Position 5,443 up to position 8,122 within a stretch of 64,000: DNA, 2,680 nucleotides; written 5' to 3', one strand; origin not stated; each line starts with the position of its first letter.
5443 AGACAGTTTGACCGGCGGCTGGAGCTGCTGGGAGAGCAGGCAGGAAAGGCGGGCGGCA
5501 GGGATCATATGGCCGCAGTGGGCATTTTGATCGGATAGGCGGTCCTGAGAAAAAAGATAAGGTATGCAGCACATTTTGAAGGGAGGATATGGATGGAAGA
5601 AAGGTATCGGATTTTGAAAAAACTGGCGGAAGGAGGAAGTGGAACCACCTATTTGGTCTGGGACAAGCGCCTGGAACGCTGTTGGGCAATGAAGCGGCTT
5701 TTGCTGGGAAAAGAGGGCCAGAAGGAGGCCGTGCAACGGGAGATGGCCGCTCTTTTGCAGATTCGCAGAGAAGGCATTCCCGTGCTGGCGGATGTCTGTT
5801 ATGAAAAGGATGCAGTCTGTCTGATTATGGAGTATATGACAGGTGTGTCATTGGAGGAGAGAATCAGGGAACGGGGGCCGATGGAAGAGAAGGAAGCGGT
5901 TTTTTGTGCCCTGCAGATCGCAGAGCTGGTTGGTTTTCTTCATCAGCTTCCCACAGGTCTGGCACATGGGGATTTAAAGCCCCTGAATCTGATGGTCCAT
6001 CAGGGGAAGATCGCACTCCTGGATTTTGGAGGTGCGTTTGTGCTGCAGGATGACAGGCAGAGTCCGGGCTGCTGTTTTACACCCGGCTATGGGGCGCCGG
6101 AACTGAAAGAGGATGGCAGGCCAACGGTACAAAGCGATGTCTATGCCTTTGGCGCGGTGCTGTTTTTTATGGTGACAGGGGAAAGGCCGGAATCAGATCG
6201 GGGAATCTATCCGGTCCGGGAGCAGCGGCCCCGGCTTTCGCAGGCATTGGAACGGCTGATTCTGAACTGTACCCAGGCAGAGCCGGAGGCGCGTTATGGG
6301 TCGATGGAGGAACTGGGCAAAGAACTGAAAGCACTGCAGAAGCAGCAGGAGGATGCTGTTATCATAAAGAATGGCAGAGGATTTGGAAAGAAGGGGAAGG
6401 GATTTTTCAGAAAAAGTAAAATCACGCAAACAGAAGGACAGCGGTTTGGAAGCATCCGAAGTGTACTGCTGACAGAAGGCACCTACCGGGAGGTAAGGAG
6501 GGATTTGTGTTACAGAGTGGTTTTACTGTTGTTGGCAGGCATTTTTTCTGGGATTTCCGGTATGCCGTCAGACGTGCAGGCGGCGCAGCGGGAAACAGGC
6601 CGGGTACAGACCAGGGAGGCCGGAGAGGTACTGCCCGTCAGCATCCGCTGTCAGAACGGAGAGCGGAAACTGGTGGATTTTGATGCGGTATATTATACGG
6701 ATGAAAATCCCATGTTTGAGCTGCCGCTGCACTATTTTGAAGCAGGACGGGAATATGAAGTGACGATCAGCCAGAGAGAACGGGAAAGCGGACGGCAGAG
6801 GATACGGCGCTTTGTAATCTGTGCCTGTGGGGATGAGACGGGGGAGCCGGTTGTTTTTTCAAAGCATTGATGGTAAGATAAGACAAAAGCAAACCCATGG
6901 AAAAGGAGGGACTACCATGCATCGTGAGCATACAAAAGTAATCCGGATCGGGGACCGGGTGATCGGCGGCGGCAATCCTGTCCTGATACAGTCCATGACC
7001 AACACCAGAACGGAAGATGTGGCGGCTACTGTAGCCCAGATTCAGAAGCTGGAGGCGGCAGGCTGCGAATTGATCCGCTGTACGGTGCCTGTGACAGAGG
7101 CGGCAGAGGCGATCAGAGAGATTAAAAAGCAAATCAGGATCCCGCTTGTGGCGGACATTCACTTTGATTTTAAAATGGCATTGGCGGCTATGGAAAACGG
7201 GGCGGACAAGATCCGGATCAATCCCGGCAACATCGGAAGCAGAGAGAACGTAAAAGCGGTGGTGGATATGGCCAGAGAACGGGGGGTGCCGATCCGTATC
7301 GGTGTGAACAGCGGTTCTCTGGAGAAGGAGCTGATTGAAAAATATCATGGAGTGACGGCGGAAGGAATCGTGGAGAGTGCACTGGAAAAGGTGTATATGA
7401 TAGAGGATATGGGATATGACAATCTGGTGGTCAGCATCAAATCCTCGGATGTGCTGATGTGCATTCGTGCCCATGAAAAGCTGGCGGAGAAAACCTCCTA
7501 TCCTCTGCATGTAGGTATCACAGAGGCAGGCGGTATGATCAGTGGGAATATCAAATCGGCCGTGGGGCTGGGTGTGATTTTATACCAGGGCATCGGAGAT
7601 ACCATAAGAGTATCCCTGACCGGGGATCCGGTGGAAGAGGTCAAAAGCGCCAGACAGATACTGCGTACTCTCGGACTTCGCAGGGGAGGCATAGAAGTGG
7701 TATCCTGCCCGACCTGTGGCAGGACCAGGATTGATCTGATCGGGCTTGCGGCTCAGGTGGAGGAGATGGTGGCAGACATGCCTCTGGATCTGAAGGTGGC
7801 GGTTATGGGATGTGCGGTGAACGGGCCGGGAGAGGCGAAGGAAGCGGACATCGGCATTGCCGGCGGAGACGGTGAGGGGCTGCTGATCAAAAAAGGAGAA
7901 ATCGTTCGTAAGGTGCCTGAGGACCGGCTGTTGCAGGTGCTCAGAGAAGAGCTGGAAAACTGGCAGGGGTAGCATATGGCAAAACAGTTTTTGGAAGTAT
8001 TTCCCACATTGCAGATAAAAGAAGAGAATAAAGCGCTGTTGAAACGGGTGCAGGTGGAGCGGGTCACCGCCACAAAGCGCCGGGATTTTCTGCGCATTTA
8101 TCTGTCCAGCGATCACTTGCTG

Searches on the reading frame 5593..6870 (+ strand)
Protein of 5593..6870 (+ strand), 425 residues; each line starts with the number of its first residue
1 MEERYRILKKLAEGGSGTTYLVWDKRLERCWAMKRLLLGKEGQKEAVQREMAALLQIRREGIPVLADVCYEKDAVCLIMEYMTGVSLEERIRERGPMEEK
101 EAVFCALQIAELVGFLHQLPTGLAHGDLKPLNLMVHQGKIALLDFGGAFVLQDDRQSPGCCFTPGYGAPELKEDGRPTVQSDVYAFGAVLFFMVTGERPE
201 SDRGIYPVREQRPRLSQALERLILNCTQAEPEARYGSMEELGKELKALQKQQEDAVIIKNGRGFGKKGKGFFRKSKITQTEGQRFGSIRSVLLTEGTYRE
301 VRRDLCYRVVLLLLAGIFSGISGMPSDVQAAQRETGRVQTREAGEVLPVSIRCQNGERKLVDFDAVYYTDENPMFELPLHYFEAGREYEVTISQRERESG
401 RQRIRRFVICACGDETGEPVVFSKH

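Call 64: search_protein_families(library=pfam, proteins=[window:5593-6870:+], max_evalue=0.000001)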
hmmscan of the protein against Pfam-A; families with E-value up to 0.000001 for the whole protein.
window:5593-6870:+ (425 aa): 4 families
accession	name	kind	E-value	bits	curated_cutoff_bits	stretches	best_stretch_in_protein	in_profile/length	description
PF00069.31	Pkinase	-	9.4e-38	130.5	31.7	1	5-239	1-256/263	Protein kinase domain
PF07714.23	PK_Tyr_Ser-Thr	-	7.6e-22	78.3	23.1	1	9-235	5-249/258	Protein tyrosine and serine/threonine kinase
PF01636.29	APH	-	3.9e-11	43.6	23.2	0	118-148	165-197/239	Phosphotransferase enzyme family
PF01163.29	RIO1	-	1.8e-07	31.4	22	1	44-149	52-152/187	RIO domain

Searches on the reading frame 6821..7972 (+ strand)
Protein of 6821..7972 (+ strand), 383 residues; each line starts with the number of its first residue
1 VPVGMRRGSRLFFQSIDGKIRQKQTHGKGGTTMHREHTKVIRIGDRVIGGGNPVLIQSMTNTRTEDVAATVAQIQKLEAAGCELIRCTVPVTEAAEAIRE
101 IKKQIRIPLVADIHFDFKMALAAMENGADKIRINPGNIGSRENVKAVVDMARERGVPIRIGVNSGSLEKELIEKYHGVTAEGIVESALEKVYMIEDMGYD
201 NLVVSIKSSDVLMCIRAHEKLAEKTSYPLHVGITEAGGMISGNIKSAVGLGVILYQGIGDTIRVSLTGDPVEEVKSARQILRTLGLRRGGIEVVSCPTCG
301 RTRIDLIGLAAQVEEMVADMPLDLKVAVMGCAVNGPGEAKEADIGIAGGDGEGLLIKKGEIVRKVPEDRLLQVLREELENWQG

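Call 64: search_protein_families(library=pfam, proteins=[window:6821-7972:+], max_evalue=0.000001)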
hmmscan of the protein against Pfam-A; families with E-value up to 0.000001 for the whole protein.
window:6821-7972:+ (383 aa): 1 family
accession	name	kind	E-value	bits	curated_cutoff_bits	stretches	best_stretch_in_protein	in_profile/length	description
PF04551.19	GcpE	-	4.5e-151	503.1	32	1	38-379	1-342/343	GcpE protein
